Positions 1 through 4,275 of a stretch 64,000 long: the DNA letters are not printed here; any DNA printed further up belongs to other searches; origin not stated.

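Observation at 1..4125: Unannotated CDS of more than 1375 aa: polytopic membrane domain fused to a long K/E-rich repeat tail, possibly VirB6/TrbL-like.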

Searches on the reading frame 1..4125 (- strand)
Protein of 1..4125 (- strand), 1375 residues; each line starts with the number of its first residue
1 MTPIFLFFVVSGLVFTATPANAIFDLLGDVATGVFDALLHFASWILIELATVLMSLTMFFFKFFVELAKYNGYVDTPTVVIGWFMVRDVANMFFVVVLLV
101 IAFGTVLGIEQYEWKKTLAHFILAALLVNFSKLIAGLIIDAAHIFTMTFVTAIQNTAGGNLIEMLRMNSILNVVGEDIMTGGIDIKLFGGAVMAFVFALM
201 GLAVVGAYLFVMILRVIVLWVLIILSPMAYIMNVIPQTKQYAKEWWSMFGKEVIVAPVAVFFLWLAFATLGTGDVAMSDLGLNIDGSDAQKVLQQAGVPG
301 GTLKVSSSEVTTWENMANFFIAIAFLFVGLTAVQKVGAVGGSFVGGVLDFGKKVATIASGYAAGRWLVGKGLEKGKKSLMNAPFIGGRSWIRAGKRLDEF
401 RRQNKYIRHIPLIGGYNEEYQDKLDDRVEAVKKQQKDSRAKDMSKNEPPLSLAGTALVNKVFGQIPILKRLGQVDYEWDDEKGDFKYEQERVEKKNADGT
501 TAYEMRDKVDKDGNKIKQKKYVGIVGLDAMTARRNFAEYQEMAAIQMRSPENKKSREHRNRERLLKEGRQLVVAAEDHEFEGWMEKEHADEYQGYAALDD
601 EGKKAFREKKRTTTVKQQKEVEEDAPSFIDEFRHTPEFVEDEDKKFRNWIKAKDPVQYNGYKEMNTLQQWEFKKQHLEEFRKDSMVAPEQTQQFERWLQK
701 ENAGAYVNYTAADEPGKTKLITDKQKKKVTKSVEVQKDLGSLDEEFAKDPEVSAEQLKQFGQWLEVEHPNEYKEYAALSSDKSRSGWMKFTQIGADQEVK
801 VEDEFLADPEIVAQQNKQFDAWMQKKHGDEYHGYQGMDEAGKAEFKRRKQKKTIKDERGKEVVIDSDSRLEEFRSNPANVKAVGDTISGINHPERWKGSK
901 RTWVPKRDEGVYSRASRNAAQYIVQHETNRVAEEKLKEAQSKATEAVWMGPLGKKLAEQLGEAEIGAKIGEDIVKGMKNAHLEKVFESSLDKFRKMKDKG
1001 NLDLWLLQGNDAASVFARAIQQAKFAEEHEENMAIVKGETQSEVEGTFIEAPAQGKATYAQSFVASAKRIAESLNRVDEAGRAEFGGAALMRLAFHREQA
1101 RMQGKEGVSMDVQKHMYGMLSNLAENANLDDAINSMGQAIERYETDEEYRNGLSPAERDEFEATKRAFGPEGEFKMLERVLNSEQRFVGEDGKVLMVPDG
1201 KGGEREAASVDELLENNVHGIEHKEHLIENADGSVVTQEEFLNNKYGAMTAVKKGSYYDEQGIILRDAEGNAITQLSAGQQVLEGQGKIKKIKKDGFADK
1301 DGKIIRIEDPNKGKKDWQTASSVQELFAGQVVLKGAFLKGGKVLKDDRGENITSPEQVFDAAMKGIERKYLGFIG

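Call 5: search_protein_families(library=pfam, proteins=[window:1-4125:-], max_evalue=1)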
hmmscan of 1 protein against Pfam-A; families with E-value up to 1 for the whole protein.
window:1-4125:- (1375 aa): 2 families
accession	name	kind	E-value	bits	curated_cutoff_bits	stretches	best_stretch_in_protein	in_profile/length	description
PF02753.23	PapD_C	-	0.032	14.9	22.8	1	666-716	10-59/63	Pili assembly chaperone PapD, C-terminal domain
PF16220.10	DUF4880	-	0.45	10.9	25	0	685-700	14-29/43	Domain of unknown function (DUF4880)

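Call 6: search_protein_families(library=ncbifam, proteins=[window:1-4125:-], max_evalue=1)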
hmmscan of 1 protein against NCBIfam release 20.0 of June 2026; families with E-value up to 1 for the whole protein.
window:1-4125:- (1375 aa): 1 family
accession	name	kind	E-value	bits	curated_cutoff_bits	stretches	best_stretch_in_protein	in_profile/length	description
NF041926.1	QatD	equivalog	0.059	12.5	230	0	514-541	72-99/239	Qat anti-phage system TatD family nuclease QatD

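Call 9: find_homologous_proteins(query=window:1-4125:-)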
Query window:1-4125:- (1375 aa): 672 proteins with E <= 0.001 among 8000 candidates; the best 120 are listed.
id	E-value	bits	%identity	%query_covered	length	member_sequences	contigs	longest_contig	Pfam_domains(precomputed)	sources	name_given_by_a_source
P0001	0.0e+0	2554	99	84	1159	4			-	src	-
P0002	7.5e-259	880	49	42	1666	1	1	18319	-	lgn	-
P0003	2.7e-184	633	43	55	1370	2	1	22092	-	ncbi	-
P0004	4.7e-172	593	47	42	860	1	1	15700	PF19590.5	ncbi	ncbi:MAG: hypothetical protein COX81_02710, partial [Candidatus Magasanikbacteria bacterium CG_4_10_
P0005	6.6e-163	562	48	42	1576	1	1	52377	PF04610.20,PF19590.5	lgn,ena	-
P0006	3.2e-156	540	45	42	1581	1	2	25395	PF19590.5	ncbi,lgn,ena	-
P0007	1.9e-141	491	45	43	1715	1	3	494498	-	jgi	-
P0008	2.7e-133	464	50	32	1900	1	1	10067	-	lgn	-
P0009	4.1e-128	447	52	28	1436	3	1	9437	-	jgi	-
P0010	6.6e-128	446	58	28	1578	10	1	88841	-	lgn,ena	-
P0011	1.7e-127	445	56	29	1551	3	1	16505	-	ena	-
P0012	8.9e-127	443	46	32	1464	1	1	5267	-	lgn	-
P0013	3.2e-126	441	58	28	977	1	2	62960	-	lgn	-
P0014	6.9e-126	440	39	53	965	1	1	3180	PF19590.5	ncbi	-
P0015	3.1e-125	438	58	28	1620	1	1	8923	-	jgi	jgi:hypothetical protein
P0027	9.9e-118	413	47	31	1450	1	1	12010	PF04610.20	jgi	jgi:hypothetical protein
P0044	6.5e-113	397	47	31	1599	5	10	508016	PF19590.5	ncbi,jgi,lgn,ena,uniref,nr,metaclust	ncbi:MAG: hypothetical protein UV82_C0002G0087 [Candidatus Magasanikbacteria bacterium GW2011_GWD2_4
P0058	1.5e-108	382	50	28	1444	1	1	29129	PF04610.20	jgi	-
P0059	1.6e-107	379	45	32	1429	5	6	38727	PF04610.20,PF19590.5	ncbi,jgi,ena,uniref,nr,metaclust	ncbi:MAG: hypothetical protein CO030_05380 [Candidatus Magasanikbacteria bacterium CG_4_9_14_0_2_um_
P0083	1.8e-104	369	49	28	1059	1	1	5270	PF04610.20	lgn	-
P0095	9.8e-104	366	44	33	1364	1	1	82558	PF04610.20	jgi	-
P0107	4.4e-102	361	51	26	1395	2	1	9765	PF04610.20,PF19590.5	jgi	jgi:hypothetical protein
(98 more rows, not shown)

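Call 10: search_solved_structures(query=window:1-4125:-, max_evalue=1)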
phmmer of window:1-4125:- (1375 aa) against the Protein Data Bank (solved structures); distinct sequences matched with E-value up to 1: 0.

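Call 12: search_protein_families(library=pfam, proteins=[P0005, P0059, P0004, P0027, P0002], max_evalue=10)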
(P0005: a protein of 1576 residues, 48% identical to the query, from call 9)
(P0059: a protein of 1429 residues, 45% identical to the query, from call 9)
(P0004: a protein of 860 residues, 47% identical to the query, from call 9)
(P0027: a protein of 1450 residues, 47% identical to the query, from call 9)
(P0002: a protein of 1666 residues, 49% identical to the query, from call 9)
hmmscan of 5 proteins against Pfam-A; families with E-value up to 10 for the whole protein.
P0005 (1576 aa): 3 families
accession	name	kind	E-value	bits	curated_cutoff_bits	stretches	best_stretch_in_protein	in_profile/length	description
PF04610.19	TrbL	-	2.5e-06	27.9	25.9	1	135-305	23-191/215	TrbL/VirB6 plasmid conjugal transfer protein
PF22434.1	PilW_C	-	0.13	12.5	27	1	1010-1054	15-57/128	PilW, C-terminal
PF07541.17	EIF_2_alpha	-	0.31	11.5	22.8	1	754-797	7-50/114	Eukaryotic translation initiation factor 2 alpha subunit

P0059 (1429 aa): 3 families
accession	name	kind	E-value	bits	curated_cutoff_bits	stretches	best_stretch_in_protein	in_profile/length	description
PF04610.19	TrbL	-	3.4e-06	27.4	25.9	1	131-310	18-192/215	TrbL/VirB6 plasmid conjugal transfer protein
PF19451.5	DUF5989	-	0.025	15.1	27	1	24-48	14-38/49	Family of unknown function (DUF5989)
PF21141.3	T6PP_C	-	0.051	13.2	26.7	1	576-677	96-199/267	Trehalose-6-phosphate phosphatase, C-terminal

P0004 (860 aa): 1 family
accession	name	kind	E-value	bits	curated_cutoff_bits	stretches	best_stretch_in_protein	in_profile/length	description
PF04610.19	TrbL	-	1.3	9.2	25.9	1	117-293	8-181/215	TrbL/VirB6 plasmid conjugal transfer protein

P0027 (1450 aa): 1 family
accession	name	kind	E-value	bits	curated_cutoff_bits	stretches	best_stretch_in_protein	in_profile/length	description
PF04610.19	TrbL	-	1.3e-05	25.5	25.9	1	117-288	2-175/215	TrbL/VirB6 plasmid conjugal transfer protein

P0002 (1666 aa): 0 families

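Call 24: find_encoding_contigs(protein=P0007, flank=10000, max_places=2)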
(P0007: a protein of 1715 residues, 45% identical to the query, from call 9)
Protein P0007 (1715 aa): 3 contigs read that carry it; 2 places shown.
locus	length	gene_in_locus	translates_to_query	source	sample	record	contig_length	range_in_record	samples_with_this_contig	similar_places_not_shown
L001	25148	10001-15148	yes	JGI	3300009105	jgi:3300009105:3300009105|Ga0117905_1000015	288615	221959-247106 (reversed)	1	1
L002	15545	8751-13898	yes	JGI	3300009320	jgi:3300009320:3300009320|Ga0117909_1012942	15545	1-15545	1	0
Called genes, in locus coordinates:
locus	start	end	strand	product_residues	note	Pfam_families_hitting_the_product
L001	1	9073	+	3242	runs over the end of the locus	-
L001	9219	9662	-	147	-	-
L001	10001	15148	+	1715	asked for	-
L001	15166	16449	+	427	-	-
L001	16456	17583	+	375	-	-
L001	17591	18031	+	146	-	PF12666:PrgI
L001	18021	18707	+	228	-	PF26593:TraC-like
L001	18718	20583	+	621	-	PF01935:DUF87, PF12846:AAA_10, PF19044:P-loop_TraG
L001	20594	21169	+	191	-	-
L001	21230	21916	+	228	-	PF00156:Pribosyltran (weak)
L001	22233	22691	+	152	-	PF00011:HSP20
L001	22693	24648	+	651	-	PF12229:PG_binding_4, PF04294:VanW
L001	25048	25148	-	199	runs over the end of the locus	PF00574:CLP_protease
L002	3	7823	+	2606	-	?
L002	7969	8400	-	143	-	-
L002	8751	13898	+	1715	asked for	-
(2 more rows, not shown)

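Call 25: find_encoding_contigs(protein=P0044, flank=10000, max_places=2)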
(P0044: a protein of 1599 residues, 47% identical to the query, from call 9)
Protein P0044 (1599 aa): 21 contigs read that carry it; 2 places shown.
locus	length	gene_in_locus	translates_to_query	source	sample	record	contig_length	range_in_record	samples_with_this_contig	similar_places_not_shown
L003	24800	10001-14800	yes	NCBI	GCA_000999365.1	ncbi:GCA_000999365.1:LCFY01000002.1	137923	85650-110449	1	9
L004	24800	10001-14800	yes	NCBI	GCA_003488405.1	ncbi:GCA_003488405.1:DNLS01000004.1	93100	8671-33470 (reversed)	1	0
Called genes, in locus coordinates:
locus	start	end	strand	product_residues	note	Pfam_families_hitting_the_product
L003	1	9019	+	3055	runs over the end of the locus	-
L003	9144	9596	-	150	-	-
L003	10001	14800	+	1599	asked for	PF19590:TrbL_3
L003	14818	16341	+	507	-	-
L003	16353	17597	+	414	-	-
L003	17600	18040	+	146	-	PF12666:PrgI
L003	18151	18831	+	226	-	PF26593:TraC-like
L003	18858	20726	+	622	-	PF01935:DUF87 (weak), PF12846:AAA_10 (faint), PF19044:P-loop_TraG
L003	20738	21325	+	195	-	-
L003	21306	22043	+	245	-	PF18912:DZR_2 (weak), PF00156:Pribosyltran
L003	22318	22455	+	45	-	-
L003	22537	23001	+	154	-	PF00011:HSP20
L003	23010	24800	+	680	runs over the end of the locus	PF12229:PG_binding_4 (faint), PF04294:VanW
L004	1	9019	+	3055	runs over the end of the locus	-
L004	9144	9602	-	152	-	-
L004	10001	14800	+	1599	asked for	PF19590:TrbL_3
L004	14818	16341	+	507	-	-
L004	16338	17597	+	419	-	-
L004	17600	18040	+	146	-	PF12666:PrgI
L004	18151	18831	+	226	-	PF26593:TraC-like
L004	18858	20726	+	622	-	PF01935:DUF87 (weak), PF12846:AAA_10 (faint), PF19044:P-loop_TraG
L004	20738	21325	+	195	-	-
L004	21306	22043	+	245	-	PF18912:DZR_2 (weak), PF00156:Pribosyltran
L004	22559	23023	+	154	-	PF00011:HSP20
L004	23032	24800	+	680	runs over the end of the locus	PF12229:PG_binding_4 (faint), PF04294:VanW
